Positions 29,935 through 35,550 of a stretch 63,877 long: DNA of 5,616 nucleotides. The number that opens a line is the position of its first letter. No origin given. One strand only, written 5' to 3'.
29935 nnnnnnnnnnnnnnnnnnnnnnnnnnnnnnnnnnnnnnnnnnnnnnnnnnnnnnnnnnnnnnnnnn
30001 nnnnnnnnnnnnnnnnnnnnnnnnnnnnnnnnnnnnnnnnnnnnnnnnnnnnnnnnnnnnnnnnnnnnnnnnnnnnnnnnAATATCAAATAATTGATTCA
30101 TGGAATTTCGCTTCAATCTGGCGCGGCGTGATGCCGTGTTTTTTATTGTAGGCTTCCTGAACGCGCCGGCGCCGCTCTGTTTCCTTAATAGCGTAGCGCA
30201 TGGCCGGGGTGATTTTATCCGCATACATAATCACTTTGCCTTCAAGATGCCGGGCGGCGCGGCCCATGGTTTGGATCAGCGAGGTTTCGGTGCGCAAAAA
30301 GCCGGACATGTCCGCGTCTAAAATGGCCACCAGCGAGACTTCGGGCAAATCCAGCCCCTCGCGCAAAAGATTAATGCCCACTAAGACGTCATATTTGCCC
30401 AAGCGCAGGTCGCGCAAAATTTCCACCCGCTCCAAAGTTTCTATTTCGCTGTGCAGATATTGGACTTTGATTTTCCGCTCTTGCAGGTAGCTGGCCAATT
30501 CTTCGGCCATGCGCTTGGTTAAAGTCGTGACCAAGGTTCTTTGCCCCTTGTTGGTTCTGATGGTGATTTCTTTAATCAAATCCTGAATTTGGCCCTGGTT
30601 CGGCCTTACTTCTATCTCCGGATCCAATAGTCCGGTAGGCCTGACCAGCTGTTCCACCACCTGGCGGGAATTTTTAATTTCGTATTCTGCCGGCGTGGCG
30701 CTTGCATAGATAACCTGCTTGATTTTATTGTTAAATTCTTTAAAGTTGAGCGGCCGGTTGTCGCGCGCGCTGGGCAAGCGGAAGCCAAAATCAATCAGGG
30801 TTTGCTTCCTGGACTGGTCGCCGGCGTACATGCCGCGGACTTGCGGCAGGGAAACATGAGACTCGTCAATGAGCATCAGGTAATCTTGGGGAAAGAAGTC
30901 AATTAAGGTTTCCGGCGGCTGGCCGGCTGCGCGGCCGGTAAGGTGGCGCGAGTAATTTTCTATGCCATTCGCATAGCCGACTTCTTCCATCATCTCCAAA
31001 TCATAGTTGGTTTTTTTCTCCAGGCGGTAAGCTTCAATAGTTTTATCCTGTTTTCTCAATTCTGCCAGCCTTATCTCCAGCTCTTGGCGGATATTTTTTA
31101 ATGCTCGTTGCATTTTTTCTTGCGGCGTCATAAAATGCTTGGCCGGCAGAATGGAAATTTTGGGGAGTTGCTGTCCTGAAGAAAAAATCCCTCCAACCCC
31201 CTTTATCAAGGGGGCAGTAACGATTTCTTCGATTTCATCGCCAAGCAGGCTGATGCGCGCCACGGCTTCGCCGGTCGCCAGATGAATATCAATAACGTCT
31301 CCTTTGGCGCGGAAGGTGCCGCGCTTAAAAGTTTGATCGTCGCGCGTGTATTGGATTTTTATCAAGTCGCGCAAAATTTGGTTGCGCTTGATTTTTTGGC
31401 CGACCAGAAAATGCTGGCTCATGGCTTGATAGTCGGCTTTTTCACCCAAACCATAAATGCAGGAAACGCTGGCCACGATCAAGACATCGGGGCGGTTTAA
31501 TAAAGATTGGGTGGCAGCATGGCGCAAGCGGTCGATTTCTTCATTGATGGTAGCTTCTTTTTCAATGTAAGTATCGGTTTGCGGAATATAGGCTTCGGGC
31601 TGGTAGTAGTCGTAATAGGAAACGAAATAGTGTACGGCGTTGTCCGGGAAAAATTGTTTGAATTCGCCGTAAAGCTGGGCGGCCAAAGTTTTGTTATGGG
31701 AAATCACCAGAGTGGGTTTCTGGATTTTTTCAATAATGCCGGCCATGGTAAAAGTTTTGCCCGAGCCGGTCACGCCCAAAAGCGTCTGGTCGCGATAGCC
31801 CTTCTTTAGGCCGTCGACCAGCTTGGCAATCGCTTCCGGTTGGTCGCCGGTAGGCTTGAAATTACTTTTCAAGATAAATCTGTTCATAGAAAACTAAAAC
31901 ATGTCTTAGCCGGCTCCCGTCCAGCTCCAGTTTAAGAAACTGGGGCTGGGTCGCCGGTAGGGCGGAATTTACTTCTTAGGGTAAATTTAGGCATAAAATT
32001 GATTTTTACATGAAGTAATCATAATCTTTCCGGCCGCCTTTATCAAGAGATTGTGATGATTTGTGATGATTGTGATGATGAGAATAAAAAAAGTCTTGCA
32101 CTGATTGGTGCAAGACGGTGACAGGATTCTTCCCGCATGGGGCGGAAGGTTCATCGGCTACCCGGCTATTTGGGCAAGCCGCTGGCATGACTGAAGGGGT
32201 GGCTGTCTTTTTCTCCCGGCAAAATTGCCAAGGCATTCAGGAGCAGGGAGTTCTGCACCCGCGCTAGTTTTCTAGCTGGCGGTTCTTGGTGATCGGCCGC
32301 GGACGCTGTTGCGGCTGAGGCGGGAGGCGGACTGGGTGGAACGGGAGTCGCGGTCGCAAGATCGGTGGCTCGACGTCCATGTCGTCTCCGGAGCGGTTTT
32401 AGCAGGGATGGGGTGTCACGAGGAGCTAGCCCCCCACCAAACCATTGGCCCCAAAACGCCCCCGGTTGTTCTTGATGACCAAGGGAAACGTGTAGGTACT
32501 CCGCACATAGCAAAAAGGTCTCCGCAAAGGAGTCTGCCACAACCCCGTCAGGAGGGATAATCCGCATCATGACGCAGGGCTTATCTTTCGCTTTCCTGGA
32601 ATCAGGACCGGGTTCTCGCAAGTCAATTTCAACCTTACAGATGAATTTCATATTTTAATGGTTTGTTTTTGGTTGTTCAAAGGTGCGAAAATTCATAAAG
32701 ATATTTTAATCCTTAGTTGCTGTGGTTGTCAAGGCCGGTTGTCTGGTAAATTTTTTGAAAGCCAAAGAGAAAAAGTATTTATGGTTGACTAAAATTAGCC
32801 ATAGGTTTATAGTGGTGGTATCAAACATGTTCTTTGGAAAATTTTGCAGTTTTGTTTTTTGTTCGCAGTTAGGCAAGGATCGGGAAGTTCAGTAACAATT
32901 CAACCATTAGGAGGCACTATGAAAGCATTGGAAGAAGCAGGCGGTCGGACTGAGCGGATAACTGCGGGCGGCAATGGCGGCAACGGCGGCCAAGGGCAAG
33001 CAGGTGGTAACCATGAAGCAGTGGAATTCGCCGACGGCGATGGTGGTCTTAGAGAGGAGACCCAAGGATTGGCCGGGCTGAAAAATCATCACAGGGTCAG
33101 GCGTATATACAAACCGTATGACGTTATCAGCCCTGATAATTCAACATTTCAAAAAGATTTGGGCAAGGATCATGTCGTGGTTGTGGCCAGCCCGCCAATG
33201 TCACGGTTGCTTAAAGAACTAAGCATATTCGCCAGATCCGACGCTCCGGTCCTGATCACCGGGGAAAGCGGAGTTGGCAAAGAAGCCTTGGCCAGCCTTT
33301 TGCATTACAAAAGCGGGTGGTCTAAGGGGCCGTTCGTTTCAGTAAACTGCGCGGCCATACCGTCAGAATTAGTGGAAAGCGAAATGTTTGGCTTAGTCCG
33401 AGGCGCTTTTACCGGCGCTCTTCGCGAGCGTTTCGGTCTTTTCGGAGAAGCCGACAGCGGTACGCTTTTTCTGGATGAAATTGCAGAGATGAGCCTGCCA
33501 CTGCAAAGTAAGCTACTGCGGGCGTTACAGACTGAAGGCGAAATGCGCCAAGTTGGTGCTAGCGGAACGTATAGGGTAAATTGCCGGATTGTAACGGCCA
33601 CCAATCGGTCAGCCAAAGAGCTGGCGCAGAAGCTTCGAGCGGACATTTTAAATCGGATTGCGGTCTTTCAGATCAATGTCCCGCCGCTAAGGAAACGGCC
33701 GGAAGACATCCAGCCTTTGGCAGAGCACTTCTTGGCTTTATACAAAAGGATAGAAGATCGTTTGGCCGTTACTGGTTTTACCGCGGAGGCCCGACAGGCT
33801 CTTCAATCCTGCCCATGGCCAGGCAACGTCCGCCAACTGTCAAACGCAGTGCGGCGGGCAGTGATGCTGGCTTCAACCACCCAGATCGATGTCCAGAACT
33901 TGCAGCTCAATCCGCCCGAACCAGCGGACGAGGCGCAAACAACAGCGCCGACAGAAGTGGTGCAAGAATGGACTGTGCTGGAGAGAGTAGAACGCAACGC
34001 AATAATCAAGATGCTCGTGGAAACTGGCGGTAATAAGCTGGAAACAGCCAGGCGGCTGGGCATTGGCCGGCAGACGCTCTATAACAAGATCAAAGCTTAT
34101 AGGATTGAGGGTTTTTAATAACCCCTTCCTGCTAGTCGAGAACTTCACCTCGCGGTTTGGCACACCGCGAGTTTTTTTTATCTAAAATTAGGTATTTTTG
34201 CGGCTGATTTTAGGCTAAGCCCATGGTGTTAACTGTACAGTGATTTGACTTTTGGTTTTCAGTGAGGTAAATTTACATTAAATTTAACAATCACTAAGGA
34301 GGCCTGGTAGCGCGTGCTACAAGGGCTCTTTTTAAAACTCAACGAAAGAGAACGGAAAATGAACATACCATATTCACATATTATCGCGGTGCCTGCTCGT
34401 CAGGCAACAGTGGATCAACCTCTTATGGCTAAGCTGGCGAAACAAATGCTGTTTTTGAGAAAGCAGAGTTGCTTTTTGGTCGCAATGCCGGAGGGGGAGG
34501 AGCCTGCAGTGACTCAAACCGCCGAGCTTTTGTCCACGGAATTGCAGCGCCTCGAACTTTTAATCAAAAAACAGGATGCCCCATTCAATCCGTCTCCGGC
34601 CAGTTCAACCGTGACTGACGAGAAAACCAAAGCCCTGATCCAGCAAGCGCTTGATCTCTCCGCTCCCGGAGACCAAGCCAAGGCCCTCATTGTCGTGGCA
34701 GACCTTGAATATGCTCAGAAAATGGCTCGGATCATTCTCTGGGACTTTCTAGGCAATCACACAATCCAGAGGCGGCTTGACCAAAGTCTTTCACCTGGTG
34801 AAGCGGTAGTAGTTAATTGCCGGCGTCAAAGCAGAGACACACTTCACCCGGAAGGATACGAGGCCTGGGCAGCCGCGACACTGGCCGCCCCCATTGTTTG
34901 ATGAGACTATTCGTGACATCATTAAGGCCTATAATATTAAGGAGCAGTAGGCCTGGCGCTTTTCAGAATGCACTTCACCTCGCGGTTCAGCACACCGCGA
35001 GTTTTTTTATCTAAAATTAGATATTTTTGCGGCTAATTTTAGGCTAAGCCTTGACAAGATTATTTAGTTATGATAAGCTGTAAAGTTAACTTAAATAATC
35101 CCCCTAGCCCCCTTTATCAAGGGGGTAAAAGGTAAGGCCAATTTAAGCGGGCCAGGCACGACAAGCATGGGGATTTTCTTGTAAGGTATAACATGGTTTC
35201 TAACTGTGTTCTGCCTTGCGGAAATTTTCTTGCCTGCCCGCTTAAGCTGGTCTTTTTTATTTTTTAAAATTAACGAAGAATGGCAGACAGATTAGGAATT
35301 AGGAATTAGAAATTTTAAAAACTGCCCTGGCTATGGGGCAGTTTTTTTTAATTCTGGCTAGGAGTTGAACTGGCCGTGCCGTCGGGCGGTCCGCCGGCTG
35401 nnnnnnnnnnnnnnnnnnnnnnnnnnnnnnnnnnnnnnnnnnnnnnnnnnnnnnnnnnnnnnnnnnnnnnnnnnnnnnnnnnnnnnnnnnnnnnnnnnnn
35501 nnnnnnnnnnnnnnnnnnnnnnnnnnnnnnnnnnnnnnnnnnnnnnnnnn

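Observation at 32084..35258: Sensor-less (PspF-type) sigma-54 enhancer-binding protein in an accessory island of a reduced genome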

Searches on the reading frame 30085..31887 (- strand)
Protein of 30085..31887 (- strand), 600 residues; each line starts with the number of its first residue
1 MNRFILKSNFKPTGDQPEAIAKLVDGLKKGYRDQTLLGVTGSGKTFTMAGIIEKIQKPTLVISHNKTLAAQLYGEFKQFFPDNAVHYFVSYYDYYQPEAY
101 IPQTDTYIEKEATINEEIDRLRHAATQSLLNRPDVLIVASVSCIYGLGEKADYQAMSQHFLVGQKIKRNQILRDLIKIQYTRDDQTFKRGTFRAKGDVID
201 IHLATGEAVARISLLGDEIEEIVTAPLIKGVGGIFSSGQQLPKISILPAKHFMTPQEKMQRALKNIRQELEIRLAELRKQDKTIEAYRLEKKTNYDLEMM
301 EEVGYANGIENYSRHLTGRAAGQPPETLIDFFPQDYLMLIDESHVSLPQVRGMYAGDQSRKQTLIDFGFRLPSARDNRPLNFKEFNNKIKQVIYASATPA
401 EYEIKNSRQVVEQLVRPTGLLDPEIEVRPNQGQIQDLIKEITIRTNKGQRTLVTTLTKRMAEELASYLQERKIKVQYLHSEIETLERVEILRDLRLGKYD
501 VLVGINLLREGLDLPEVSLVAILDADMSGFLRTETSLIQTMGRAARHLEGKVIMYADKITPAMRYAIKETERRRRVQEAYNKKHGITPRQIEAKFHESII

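Call 17: find_related_loci(query=window:30085-31887:-, collection=genome_contigs, flank=10000)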
Query window:30085-31887:- (600 aa) in genome_contigs; peptide patterns used: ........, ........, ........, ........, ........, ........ (x = any residue, [..] = any of these).
600 stretches matched a pattern (row limit reached: there are more); 597 encode a relative of the query (tblastn E <= 1e-3); the best 80 are kept; 80 distinct loci.
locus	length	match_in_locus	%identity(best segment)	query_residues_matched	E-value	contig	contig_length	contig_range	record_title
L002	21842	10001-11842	82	1-600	0e+0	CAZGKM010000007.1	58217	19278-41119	MAG TPA_asm: uncultured Gammaproteobacteria bacterium isolate SRP319275_co4_39 genome assembly, contig: NODE_288_length_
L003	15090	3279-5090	74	3-599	0e+0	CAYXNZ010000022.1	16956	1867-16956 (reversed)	MAG TPA_asm: uncultured Gammaproteobacteria bacterium isolate binchicken_co181_167 genome assembly, contig: NODE_5654_le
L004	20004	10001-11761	63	1-592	0e+0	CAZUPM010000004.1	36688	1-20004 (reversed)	MAG TPA_asm: uncultured Candidatus Saccharibacteria bacterium isolate SRP226684_co1_177 genome assembly, contig: NODE_63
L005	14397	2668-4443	61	4-599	0e+0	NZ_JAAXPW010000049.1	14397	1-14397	Ureibacillus thermosphaericus strain DSM 10633 DSM10633_49, whole genome shotgun sequence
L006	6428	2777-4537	63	1-591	0e+0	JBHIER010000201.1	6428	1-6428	MAG: bacterium isolate b2.sp2_bin.59 NODE_4799_length_6428_cov_4.531304, whole genome shotgun sequence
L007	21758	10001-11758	62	1-591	0e+0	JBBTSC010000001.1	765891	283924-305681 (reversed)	MAG: Patescibacteria group bacterium isolate H51-bin031_1 H51_bin031_1_000000000001, whole genome shotgun sequence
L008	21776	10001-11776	61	4-599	0e+0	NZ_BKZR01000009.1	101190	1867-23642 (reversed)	Weizmannia acidilactici strain PP-18 sequence009, whole genome shotgun sequence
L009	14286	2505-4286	62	1-599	0e+0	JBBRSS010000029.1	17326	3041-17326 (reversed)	MAG: Candidatus Saccharimonadia bacterium isolate La2_metabat2.113 La2_metabat2.113_K_2286306L17326_cov_25.9225, whole g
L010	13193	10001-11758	61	1-591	0e+0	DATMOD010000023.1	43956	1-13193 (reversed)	MAG TPA_asm: Patescibacteria group bacterium isolate SMAG_U12867 k141_3213732, whole genome shotgun sequence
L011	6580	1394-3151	61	1-591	0e+0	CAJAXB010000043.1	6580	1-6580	uncultured Candidatus Saccharibacteria bacterium isolate Loc090907-4m_bin-620 genome assembly, contig: bin-620:43/95, wh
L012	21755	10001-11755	60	3-591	0e+0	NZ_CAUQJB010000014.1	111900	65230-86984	MAG: uncultured Vagococcus sp. isolate ERR9968721_bin.21_MetaWRAP_v1.3_MAG ERZ21616006.59, whole genome shotgun sequence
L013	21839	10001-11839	59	3-598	0e+0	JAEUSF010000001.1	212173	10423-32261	MAG: Candidatus Doudnabacteria bacterium isolate new MAG-296 NODE_1_length_212173_cov_5.473031, whole genome shotgun seq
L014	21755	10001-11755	60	3-591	0e+0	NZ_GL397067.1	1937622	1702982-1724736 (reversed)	Pediococcus acidilactici DSM 20284 SCAFFOLD1, whole genome shotgun sequence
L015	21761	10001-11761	61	6-597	0e+0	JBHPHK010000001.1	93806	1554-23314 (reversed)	Patescibacteria group bacterium isolate SAG AM-311-P15 NODE_1_length_93806_cov_32.415772, whole genome shotgun sequence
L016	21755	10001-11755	60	3-591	0e+0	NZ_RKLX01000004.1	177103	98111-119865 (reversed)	Levilactobacillus suantsaiihabitans strain BCRC 81129 Scaffold4_1, whole genome shotgun sequence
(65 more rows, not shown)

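Call 44: find_encoding_contigs(protein=window:30085-31887:-, flank=6000, max_places=5)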
Protein window:30085-31887:- (600 aa): no gene with exactly this product is on record in the collection.

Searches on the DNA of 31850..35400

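Call 23: search_rna_families(source=window, start=31850, end=35400, threshold=evalue, max_evalue=1, show_alignments=2)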
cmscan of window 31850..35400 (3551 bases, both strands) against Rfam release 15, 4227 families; matches with E-value up to 1: 1.
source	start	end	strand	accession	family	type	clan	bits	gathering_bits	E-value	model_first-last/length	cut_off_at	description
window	35234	35351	+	RF01859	Phe_leader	Cis-reg; leader;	-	23.7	55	0.8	1-125/125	no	Phenylalanine leader peptide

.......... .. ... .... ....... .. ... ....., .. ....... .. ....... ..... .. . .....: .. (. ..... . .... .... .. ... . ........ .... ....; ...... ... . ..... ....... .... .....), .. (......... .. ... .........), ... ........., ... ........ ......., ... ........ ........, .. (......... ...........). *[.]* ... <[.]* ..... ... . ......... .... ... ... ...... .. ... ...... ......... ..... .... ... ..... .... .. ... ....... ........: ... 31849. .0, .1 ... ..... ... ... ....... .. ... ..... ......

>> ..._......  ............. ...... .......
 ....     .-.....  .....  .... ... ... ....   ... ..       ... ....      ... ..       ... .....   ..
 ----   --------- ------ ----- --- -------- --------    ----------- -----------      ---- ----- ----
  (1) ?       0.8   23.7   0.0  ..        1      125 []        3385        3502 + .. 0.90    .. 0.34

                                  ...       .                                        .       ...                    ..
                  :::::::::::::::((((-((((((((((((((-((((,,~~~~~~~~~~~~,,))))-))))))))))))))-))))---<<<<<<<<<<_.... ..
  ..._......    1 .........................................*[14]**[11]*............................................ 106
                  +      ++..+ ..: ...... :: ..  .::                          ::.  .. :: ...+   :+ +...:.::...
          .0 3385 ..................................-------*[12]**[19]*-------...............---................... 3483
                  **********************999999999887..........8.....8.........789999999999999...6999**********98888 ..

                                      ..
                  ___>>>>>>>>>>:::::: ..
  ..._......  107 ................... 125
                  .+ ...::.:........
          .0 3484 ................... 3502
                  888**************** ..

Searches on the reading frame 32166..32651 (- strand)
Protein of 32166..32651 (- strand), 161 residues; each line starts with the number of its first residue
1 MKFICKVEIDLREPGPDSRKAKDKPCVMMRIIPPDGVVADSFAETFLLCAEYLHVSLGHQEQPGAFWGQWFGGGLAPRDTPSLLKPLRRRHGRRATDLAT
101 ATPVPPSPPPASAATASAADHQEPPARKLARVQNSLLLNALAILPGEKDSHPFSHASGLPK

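Call 3: search_protein_families(library=pfam, proteins=[window:32166-32651:-], max_evalue=0.01)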
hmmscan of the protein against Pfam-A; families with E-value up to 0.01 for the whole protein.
window:32166-32651:- (161 aa): 0 families

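Call 4: search_protein_families(library=ncbifam, proteins=[window:32166-32651:-], max_evalue=0.01)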
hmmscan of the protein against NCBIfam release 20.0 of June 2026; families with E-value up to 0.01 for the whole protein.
window:32166-32651:- (161 aa): 0 families

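Call 25: find_homologous_proteins(query=window:32166-32651:-, max_evalue=0.001)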
Query window:32166-32651:- (161 aa): 1 proteins with E <= 0.001 among 352 candidates.
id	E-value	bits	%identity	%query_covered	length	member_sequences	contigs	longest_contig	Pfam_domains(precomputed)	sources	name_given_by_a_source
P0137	5.8e-104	363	100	100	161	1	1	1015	-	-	-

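Call 43: find_encoding_contigs(protein=window:32166-32651:-, flank=5000, max_places=5)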
Protein window:32166-32651:- (161 aa): 1 contig read that carries it; 1 place shown.
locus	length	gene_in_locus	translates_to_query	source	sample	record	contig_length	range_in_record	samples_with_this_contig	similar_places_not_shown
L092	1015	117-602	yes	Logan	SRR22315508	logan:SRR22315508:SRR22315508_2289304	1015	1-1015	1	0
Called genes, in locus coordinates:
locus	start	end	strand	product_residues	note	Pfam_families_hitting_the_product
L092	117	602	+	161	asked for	-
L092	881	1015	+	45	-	?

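Call 67: search_protein_families(library=padloc, proteins=[window:32166-32651:-], max_evalue=0.01)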
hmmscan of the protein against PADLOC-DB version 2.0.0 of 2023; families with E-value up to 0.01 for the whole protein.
window:32166-32651:- (161 aa): 0 families

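Call 68: search_protein_families(library=phrogs, proteins=[window:32166-32651:-], max_evalue=0.01)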
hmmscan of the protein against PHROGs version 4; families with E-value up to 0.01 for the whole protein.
window:32166-32651:- (161 aa): 0 families
